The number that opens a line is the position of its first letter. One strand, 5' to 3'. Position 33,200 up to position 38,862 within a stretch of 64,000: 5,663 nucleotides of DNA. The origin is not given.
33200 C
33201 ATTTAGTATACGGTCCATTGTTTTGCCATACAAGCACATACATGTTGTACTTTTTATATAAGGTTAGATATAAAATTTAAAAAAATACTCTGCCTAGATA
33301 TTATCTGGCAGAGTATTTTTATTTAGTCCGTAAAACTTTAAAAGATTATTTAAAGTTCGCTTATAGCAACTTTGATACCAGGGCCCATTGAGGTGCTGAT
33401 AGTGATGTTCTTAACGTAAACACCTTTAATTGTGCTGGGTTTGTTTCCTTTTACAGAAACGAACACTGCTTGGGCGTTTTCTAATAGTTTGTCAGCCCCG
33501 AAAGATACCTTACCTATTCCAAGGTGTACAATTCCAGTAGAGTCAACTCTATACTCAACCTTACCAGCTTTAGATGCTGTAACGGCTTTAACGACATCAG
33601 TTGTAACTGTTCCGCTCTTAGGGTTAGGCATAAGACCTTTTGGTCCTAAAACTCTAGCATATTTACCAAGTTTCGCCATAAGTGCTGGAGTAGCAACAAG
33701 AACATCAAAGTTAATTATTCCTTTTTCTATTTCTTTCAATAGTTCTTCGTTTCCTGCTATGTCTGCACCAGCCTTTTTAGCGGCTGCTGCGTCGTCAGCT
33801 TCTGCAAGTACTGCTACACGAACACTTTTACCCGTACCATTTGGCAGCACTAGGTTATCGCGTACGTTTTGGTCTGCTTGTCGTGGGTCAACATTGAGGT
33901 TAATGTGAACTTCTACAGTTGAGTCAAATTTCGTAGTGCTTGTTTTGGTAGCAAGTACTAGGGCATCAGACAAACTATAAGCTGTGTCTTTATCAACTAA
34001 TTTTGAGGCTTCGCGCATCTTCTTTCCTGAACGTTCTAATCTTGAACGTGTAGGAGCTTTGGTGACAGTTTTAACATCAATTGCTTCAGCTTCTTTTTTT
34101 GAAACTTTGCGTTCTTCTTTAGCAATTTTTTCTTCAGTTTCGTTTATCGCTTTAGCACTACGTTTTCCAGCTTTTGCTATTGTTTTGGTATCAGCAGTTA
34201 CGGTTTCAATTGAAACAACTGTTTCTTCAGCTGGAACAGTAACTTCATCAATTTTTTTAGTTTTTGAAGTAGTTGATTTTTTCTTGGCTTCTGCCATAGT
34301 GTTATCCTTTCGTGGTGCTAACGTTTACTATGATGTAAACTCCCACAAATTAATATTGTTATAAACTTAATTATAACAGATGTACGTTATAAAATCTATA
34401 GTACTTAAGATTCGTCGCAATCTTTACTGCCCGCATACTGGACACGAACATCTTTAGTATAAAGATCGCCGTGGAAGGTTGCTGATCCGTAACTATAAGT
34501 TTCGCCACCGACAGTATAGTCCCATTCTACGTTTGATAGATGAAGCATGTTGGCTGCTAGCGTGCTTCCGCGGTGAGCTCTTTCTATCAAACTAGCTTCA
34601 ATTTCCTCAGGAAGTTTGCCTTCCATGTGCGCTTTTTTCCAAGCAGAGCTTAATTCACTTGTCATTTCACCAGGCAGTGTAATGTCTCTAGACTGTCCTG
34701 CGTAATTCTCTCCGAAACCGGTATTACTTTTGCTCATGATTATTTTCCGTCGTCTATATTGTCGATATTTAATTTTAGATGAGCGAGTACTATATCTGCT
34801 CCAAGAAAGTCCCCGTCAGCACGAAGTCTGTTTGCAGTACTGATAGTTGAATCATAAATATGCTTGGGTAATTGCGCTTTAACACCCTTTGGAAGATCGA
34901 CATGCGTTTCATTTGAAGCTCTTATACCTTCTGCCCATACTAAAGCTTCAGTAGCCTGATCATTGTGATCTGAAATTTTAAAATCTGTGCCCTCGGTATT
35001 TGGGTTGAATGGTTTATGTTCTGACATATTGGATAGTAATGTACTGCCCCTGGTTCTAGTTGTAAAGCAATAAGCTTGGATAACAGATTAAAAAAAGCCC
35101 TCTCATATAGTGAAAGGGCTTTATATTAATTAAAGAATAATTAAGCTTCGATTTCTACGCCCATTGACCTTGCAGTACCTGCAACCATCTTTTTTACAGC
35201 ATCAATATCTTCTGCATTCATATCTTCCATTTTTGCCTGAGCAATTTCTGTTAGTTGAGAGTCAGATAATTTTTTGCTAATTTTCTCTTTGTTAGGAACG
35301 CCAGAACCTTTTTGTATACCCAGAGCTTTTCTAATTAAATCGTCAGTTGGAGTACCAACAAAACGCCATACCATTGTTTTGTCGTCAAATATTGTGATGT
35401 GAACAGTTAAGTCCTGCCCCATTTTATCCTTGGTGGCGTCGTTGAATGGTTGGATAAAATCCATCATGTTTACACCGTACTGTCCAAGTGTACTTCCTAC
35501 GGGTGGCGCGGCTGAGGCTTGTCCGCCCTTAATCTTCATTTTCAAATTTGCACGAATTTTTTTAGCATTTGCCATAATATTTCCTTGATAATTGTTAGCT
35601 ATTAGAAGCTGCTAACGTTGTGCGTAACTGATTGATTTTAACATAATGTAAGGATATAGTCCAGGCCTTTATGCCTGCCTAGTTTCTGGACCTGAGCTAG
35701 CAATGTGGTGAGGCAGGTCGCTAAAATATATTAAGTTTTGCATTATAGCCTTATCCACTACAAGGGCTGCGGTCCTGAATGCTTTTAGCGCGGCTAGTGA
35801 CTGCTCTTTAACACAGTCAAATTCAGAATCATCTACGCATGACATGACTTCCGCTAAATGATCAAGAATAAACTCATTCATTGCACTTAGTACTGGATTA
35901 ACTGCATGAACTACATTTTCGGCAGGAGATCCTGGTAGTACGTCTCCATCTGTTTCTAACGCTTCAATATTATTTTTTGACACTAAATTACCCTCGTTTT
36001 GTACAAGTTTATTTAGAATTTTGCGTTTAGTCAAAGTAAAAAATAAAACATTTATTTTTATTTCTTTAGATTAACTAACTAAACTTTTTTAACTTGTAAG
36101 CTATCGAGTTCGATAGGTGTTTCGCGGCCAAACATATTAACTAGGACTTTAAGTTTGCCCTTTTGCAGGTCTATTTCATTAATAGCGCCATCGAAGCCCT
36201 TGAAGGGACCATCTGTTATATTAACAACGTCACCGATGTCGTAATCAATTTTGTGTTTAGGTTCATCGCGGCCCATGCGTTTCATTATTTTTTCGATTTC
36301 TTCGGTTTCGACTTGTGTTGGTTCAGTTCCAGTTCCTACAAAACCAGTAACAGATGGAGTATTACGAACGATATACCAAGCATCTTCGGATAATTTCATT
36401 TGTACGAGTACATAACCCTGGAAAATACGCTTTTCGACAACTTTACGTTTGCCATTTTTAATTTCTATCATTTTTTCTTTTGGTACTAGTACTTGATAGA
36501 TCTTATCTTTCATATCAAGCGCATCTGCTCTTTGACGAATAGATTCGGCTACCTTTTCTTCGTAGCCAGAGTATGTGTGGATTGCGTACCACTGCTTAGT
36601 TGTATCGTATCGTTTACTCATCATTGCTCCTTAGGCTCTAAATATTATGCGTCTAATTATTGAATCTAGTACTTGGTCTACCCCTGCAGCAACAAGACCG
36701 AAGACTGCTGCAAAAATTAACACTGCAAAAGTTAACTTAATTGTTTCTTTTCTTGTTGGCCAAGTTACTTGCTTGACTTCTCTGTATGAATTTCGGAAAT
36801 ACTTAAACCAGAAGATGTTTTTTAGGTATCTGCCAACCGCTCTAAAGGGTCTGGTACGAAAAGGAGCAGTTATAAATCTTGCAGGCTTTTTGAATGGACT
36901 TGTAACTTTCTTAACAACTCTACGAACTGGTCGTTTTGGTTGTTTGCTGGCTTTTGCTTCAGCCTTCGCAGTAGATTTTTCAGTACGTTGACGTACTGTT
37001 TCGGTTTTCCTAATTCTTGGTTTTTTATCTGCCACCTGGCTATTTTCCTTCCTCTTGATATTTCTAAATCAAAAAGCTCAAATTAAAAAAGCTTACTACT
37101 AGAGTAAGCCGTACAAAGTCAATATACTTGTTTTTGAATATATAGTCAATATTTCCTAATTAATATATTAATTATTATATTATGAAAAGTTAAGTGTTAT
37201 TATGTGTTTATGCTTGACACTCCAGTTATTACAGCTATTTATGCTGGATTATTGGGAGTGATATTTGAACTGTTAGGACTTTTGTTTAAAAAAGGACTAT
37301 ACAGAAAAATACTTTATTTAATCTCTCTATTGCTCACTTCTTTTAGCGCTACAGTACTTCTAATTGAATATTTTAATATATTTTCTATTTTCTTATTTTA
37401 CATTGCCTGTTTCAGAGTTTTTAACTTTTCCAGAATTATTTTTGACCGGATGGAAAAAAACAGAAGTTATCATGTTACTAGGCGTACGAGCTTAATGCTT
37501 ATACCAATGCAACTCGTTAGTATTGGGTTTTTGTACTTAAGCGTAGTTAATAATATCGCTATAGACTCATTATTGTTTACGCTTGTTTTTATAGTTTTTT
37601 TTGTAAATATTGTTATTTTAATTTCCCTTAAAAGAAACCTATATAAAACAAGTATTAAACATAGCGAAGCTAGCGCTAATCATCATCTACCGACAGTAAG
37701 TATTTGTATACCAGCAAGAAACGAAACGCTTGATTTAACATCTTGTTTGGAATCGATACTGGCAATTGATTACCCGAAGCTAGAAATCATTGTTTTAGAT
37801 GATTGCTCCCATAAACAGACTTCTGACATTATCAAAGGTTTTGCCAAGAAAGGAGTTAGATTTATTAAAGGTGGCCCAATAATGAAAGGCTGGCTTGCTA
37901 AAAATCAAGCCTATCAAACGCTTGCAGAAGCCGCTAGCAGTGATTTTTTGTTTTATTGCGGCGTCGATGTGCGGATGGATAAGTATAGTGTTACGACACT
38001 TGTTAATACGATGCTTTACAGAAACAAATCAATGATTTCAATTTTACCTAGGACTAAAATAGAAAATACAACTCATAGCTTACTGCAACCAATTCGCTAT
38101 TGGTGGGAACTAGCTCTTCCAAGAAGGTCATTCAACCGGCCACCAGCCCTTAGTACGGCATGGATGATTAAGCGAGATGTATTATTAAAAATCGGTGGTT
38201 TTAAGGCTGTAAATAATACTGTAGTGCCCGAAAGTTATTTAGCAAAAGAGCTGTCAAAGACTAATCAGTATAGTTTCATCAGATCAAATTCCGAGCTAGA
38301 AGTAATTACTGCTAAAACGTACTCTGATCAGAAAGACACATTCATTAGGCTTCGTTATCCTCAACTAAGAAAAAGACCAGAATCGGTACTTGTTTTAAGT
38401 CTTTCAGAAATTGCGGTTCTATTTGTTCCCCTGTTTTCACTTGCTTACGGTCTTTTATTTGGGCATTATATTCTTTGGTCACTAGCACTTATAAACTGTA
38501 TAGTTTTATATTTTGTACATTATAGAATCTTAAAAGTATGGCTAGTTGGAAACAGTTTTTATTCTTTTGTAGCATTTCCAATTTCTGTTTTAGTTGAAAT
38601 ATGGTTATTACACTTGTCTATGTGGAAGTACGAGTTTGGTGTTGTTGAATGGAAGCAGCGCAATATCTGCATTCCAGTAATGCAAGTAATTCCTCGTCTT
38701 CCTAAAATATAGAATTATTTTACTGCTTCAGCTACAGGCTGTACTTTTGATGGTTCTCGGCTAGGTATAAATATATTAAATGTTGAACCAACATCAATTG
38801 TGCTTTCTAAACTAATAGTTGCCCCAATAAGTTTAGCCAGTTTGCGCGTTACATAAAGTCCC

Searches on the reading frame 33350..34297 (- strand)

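Call 44: search_protein_families(library=pfam, proteins=[window:33350-34297:-], max_evalue=0.001)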
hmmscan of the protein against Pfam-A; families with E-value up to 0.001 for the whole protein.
window:33350-34297:- (315 aa): 1 family
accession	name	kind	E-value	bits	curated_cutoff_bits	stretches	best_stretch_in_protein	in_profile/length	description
PF00687.26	Ribosomal_L1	-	8.9e-62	208.6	32.2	1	117-306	2-198/198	Ribosomal protein L1p/L10e family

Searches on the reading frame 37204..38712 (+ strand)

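Call 45: search_protein_families(library=pfam, proteins=[window:37204-38712:+], max_evalue=0.001)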
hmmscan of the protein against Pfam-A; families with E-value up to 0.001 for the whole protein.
window:37204-38712:+ (502 aa): 2 families
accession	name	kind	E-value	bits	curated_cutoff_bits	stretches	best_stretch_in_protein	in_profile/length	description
PF00535.33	Glycos_transf_2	-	7.2e-17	62.3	23.3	1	166-329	1-166/168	Glycosyl transferase family 2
PF13641.12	Glyco_tranf_2_3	-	9.4e-05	23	27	1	163-216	1-58/230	Glycosyltransferase like family 2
